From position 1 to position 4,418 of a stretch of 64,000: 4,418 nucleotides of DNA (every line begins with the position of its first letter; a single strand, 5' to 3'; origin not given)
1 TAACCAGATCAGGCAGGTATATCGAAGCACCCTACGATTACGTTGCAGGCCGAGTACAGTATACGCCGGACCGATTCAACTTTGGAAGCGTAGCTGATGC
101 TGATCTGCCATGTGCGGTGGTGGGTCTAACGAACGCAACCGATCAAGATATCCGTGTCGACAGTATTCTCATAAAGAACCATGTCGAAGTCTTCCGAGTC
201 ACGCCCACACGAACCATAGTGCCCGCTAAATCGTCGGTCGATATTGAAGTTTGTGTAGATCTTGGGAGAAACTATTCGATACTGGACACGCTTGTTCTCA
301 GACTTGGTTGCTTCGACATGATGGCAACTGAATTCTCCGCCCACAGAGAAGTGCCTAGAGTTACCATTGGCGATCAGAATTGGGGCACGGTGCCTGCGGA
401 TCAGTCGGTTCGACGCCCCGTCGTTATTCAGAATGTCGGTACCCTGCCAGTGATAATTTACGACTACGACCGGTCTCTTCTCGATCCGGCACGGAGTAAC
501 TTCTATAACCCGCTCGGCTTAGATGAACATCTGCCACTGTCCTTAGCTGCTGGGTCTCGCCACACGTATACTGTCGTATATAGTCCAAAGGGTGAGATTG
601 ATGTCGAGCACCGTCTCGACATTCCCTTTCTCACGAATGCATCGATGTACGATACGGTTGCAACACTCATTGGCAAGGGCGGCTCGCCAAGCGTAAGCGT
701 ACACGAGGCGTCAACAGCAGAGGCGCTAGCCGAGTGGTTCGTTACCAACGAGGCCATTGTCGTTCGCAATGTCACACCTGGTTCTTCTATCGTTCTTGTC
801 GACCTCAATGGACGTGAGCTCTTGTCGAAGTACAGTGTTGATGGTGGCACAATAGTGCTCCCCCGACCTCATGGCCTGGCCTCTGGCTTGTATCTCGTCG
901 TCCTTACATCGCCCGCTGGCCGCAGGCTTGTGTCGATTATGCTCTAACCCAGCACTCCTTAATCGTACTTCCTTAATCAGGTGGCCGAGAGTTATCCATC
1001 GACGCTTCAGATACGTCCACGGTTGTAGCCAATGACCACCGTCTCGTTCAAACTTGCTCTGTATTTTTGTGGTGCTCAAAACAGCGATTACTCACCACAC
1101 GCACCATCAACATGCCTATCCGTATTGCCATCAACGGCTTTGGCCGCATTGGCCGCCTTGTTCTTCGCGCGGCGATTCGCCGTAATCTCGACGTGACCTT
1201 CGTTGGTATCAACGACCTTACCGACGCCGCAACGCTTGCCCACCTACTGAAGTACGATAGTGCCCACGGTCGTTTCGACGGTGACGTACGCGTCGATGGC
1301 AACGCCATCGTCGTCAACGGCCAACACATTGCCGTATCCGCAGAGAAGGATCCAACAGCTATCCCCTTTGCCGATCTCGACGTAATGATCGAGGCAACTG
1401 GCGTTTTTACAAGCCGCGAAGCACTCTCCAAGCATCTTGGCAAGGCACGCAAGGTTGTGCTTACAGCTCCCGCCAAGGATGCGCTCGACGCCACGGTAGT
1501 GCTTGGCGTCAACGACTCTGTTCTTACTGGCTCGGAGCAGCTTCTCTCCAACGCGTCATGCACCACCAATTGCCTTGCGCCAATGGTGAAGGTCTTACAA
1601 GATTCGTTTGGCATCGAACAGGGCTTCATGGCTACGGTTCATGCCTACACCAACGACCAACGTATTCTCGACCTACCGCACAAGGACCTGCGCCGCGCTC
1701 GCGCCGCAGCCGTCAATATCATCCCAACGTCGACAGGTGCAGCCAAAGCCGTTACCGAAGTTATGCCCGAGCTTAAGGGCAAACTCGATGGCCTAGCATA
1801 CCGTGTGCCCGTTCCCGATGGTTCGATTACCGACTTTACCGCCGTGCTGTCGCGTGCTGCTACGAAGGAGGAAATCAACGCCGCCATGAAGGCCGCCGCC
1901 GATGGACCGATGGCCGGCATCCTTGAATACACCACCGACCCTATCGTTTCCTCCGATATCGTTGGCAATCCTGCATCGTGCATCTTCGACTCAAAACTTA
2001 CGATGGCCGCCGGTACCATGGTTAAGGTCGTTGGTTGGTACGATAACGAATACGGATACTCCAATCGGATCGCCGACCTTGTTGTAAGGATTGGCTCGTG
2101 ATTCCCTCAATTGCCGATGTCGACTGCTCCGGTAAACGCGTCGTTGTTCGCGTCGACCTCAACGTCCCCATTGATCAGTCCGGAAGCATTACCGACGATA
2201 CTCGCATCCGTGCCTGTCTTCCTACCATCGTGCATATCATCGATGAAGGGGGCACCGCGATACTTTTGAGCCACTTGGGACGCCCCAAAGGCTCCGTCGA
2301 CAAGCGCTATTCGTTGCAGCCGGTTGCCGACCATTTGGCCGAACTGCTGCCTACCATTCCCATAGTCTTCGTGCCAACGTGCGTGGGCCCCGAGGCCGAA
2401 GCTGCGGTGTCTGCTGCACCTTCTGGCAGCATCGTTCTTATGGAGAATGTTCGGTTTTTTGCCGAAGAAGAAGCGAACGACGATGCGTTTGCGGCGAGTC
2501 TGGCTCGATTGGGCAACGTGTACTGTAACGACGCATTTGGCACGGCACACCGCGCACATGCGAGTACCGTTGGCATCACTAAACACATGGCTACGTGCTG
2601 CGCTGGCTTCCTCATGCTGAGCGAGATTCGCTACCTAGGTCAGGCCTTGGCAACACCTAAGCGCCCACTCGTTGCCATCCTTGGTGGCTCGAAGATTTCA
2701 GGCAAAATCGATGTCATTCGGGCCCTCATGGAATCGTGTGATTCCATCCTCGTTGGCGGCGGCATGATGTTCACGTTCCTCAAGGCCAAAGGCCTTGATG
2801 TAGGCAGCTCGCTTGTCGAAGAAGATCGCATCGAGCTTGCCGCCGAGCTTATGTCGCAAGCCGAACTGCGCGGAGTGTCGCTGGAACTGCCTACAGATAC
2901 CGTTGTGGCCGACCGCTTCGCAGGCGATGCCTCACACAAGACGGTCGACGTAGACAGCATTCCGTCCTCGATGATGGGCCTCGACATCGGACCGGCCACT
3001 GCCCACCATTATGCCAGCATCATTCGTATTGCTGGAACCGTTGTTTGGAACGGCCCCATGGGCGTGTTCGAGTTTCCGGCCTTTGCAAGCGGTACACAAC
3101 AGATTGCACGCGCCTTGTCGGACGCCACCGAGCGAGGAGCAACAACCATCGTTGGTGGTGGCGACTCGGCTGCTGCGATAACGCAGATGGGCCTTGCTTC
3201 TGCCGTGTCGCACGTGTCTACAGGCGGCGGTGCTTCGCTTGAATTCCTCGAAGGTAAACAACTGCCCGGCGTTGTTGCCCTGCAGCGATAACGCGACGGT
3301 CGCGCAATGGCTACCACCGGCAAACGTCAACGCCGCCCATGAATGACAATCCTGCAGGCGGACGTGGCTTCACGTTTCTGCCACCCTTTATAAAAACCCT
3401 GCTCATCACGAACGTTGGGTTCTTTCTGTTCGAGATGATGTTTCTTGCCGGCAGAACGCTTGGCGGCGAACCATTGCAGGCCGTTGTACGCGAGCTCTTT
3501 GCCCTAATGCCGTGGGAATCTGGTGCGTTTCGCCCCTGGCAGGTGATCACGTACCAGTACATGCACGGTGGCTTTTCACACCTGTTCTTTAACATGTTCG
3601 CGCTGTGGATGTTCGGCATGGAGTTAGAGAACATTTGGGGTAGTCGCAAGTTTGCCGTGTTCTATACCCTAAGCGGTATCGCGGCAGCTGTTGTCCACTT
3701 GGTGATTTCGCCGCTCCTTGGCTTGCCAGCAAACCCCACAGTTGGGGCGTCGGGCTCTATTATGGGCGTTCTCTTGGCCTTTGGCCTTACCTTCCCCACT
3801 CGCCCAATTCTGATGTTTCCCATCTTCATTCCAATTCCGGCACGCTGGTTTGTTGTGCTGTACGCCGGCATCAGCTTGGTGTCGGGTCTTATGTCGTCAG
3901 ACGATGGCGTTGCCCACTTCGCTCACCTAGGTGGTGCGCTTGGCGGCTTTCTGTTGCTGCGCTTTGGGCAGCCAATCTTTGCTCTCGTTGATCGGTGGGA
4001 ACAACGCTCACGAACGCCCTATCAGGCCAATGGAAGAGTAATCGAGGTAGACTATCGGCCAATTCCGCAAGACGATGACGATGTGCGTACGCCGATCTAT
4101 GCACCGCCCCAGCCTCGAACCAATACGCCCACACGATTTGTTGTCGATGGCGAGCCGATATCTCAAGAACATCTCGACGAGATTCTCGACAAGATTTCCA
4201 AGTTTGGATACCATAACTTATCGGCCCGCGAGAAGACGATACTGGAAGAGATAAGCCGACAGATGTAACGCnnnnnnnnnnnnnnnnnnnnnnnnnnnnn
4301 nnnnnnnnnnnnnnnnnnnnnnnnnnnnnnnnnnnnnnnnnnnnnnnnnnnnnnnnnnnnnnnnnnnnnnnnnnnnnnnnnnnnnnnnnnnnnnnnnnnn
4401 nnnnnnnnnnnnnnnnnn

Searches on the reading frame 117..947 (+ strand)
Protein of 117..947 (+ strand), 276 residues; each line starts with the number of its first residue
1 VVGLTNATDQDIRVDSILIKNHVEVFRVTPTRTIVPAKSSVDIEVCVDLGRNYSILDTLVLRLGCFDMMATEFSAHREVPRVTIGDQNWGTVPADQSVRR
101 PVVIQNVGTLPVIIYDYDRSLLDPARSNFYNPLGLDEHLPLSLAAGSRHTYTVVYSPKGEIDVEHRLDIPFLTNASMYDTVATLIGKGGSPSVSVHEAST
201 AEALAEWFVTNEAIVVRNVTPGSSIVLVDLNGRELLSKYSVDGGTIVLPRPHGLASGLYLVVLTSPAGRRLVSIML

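Call 54: search_protein_families(library=ncbifam, proteins=[window:117-947:+], max_evalue=1e-10)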
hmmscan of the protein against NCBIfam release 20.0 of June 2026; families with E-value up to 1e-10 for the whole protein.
window:117-947:+ (276 aa): 0 families

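Call 66: search_protein_families(library=pfam, proteins=[window:117-947:+], max_evalue=0.001)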
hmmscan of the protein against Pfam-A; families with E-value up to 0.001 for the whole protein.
window:117-947:+ (276 aa): 1 family
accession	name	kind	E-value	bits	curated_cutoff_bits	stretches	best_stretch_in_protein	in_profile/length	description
PF24507.1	Ig_CFAP65_4th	-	0.0004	21.2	27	0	18-45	17-44/76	CFAP65, fourth Ig-like domain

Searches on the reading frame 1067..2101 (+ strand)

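Call 54: search_protein_families(library=ncbifam, proteins=[window:1067-2101:+], max_evalue=1e-10)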
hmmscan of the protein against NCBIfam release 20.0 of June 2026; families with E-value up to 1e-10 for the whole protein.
window:1067-2101:+ (344 aa): 9 families
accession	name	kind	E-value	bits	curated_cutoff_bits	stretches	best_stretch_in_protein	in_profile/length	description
TIGR01534.1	GAPDH-I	equivalog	2.4e-127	424.7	367.2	1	19-337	1-330/330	type I glyceraldehyde-3-phosphate dehydrogenase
NF005830.0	PRK07729.1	equivalog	8.2e-122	406.4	546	1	17-342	2-330/343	glyceraldehyde-3-phosphate dehydrogenase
NF005641.0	PRK07403.1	equivalog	2e-116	388.9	616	1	18-339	2-329/337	type I glyceraldehyde-3-phosphate dehydrogenase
NF033735.1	G3PDH_Arsen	exception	6.6e-110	367.6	450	1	20-339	1-323/323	ArsJ-associated glyceraldehyde-3-phosphate dehydrogenase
NF006512.0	PRK08955.1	equivalog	1.1e-107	360.3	563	1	16-343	1-331/334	glyceraldehyde-3-phosphate dehydrogenase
NF011954.0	PRK15425.1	equivalog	7.1e-107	357.3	662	1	16-342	1-329/331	glyceraldehyde-3-phosphate dehydrogenase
NF010058.0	PRK13535.1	equivalog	5.3e-92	308.5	539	1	16-339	1-330/339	erythrose-4-phosphate dehydrogenase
TIGR01532.1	E4PD_g-proteo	equivalog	7.1e-92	308.1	530.55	1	19-337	1-325/325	erythrose-4-phosphate dehydrogenase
NF006139.0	PRK08289.1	equivalog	2.1e-89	300.3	431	1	15-340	126-467/480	glyceraldehyde-3-phosphate dehydrogenase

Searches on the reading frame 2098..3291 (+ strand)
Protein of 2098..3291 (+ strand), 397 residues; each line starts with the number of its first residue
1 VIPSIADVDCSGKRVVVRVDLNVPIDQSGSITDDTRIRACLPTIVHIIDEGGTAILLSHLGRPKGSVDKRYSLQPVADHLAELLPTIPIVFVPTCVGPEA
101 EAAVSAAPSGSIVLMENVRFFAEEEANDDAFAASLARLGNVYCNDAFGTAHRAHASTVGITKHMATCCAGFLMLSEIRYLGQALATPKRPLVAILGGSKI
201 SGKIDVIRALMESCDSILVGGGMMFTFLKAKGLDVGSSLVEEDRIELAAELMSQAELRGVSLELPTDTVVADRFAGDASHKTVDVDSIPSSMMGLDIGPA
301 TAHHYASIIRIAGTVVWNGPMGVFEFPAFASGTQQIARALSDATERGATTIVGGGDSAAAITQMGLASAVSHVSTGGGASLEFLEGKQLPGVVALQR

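Call 54: search_protein_families(library=ncbifam, proteins=[window:2098-3291:+], max_evalue=1e-10)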
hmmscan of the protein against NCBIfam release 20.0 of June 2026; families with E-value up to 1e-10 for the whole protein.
window:2098-3291:+ (397 aa): 1 family
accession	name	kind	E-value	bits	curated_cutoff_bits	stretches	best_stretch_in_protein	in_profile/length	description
NF010569.0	PRK13962.1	equivalog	9.3e-166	552.7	883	1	4-395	5-391/645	bifunctional phosphoglycerate kinase/triosephosphate isomerase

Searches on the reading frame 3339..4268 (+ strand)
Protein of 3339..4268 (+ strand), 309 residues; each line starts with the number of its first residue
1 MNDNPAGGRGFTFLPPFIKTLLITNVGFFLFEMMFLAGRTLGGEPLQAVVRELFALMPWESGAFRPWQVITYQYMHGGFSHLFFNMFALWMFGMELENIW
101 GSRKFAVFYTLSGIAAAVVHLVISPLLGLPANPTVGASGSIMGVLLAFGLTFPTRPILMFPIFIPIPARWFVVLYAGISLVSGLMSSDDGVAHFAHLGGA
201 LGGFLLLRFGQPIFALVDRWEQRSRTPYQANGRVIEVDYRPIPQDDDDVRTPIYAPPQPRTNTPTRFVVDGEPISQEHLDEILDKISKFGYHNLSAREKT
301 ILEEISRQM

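Call 54: search_protein_families(library=ncbifam, proteins=[window:3339-4268:+], max_evalue=1e-10)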
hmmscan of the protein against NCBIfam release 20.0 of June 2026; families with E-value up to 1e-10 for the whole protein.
window:3339-4268:+ (309 aa): 0 families

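Call 66: search_protein_families(library=pfam, proteins=[window:3339-4268:+], max_evalue=0.001)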
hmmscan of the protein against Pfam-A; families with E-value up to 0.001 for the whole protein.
window:3339-4268:+ (309 aa): 3 families
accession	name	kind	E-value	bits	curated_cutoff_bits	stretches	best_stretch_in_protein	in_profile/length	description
PF01694.28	Rhomboid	-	4.1e-32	111.8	22.6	1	65-207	3-137/143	Rhomboid domain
PF20216.3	DUF6576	-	1.2e-08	35.3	27.3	1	275-307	14-46/47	Family of unknown function (DUF6576)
PF08551.15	DUF1751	-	1.3e-07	32.5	22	1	64-125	6-67/99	Eukaryotic integral membrane protein (DUF1751)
